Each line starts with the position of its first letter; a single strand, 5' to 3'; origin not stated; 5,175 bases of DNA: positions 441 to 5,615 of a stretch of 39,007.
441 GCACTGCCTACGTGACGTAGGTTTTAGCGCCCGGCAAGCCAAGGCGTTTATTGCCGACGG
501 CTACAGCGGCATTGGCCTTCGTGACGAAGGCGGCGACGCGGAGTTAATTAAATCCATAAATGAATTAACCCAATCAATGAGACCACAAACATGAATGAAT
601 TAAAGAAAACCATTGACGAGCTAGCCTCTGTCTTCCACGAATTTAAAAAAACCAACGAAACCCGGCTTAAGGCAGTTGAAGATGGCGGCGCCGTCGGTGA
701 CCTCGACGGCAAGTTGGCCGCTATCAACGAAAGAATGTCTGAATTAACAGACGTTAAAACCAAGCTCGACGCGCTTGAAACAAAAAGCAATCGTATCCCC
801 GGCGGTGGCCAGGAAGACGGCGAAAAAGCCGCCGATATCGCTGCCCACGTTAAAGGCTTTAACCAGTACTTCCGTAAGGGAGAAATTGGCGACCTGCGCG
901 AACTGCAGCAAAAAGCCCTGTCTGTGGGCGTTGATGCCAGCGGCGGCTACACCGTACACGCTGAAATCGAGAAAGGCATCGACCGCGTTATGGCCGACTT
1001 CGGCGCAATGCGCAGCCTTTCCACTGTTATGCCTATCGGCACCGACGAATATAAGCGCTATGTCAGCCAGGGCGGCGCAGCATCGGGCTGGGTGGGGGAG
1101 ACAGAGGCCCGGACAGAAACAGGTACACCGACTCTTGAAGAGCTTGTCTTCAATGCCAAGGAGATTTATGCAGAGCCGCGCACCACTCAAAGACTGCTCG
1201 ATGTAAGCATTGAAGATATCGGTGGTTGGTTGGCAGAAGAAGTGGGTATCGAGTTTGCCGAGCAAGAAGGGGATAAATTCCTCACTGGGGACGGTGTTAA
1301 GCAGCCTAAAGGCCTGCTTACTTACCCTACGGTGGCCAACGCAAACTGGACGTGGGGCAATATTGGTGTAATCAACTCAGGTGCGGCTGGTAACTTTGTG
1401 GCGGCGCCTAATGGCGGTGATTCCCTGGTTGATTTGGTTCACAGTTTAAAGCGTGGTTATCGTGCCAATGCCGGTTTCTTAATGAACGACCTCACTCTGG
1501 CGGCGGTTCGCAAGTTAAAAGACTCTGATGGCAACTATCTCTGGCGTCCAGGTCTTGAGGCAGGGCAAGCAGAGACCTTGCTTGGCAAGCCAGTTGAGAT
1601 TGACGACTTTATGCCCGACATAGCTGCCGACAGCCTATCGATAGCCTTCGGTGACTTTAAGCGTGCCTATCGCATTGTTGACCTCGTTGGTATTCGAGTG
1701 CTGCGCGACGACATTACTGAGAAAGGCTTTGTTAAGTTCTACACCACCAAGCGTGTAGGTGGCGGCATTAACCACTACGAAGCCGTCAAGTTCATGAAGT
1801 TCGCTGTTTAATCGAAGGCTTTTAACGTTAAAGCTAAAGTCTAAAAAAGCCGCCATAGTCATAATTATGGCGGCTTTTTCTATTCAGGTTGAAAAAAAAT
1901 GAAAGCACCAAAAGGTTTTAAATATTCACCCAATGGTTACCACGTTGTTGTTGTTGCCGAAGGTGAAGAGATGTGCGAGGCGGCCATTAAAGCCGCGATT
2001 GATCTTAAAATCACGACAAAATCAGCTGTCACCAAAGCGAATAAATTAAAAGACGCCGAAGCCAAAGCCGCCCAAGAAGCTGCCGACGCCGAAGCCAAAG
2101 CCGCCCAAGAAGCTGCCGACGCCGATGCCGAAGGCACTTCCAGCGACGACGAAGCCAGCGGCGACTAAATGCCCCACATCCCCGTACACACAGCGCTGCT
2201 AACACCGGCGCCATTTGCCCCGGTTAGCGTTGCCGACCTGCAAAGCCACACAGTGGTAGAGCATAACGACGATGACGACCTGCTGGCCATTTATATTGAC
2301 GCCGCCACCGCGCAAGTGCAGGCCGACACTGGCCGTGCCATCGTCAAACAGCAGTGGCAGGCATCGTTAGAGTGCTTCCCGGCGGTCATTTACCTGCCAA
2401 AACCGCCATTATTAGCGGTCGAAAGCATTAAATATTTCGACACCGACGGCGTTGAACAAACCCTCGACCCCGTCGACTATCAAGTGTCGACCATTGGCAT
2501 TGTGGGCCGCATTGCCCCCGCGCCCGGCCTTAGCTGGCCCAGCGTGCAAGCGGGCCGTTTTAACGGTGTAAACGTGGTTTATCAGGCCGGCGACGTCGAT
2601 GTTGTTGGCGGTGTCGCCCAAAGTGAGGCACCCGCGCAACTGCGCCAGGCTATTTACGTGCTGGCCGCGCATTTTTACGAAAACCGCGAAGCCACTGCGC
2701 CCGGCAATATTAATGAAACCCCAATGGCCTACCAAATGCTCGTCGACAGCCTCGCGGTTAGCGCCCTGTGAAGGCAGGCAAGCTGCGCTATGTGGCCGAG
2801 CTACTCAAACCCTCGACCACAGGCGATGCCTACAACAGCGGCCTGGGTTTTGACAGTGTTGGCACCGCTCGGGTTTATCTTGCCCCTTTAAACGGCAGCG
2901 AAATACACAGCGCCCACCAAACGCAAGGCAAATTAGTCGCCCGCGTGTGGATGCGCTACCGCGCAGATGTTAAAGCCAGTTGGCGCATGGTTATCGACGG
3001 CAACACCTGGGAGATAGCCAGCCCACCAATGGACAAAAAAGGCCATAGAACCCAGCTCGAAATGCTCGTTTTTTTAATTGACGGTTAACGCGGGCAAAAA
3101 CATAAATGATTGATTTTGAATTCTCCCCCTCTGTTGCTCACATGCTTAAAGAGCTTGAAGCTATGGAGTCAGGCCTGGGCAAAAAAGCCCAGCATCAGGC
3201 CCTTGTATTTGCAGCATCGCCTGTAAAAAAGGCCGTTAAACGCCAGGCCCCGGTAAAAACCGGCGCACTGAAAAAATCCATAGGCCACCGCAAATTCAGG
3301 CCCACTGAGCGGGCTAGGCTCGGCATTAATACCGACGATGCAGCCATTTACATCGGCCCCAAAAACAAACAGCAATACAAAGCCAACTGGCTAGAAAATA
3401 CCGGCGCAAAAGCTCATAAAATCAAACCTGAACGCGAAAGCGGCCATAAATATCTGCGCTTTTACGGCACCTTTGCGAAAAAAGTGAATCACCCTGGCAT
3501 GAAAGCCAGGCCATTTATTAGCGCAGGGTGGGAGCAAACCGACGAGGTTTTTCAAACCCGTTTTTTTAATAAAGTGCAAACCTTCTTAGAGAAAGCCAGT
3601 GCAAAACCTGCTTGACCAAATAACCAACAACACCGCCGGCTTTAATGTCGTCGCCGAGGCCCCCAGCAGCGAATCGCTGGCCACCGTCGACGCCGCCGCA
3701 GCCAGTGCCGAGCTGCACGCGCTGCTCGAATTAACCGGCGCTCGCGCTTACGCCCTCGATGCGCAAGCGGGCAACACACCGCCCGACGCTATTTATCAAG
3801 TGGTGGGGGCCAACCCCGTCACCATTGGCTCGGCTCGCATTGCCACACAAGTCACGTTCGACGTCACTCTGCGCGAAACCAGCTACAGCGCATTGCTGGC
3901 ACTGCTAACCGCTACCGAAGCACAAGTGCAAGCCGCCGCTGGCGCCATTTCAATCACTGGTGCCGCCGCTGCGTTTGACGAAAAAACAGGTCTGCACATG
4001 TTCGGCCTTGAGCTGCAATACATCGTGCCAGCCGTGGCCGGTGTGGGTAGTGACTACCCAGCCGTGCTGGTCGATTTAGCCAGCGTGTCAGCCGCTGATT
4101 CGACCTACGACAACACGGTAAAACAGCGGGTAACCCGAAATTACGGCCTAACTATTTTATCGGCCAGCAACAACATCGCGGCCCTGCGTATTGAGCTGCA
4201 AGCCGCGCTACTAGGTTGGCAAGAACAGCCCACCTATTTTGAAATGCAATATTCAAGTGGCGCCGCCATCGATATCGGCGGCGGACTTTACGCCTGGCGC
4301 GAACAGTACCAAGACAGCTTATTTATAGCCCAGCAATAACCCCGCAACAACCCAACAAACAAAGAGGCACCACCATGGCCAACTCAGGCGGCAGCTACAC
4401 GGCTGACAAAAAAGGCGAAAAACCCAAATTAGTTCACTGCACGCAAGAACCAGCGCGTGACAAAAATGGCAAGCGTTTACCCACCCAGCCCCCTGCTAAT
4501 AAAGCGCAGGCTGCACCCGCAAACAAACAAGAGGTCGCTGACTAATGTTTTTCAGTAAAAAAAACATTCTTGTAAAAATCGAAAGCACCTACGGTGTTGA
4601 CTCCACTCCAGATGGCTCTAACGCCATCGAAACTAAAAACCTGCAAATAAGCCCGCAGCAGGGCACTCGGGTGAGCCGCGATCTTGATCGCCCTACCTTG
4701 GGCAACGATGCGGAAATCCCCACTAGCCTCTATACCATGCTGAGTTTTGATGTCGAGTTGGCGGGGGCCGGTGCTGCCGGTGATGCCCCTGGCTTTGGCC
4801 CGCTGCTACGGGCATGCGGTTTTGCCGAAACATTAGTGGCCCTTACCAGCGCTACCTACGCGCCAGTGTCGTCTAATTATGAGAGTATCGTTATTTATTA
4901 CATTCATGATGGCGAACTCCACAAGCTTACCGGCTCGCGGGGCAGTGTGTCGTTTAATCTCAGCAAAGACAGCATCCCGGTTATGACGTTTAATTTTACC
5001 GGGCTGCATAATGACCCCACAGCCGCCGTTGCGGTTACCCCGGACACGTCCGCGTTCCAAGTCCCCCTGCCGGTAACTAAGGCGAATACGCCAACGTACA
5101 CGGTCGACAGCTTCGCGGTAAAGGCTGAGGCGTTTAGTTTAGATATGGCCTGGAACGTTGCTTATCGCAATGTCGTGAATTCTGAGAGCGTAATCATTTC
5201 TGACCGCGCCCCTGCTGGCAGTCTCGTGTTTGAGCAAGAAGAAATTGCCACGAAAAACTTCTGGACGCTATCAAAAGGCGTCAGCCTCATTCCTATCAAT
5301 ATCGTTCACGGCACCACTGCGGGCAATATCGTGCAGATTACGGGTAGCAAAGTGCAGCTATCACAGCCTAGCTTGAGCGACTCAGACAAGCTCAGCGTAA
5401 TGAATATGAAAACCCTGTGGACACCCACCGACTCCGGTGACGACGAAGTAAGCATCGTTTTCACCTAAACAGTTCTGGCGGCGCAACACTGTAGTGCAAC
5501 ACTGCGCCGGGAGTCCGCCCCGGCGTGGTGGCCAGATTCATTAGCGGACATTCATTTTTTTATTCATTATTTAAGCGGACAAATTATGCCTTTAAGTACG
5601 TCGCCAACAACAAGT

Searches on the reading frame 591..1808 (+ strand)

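Call 68: search_protein_families(library=phrogs, proteins=[window:591-1808:+], max_evalue=0.001)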
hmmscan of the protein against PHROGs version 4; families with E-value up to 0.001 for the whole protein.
window:591-1808:+ (406 aa): 4 families
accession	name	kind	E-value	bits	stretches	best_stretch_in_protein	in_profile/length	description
phrog_10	-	head and packaging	1.5e-76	260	1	2-405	266-636/752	major head protein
phrog_15928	-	head and packaging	9.7e-42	144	1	202-404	1-179/185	major head protein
phrog_617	-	head and packaging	6.3e-25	89.1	1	145-403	376-622/626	major head protein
phrog_17162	-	unknown function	4.8e-09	37.3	1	325-404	2-82/85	-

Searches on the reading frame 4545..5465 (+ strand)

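Call 68: search_protein_families(library=phrogs, proteins=[window:4545-5465:+], max_evalue=0.001)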
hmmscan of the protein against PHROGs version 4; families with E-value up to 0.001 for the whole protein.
window:4545-5465:+ (307 aa): 1 family
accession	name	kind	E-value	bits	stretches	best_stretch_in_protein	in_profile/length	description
phrog_290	-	tail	6.6e-22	79.4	1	5-282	18-305/411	minor tail protein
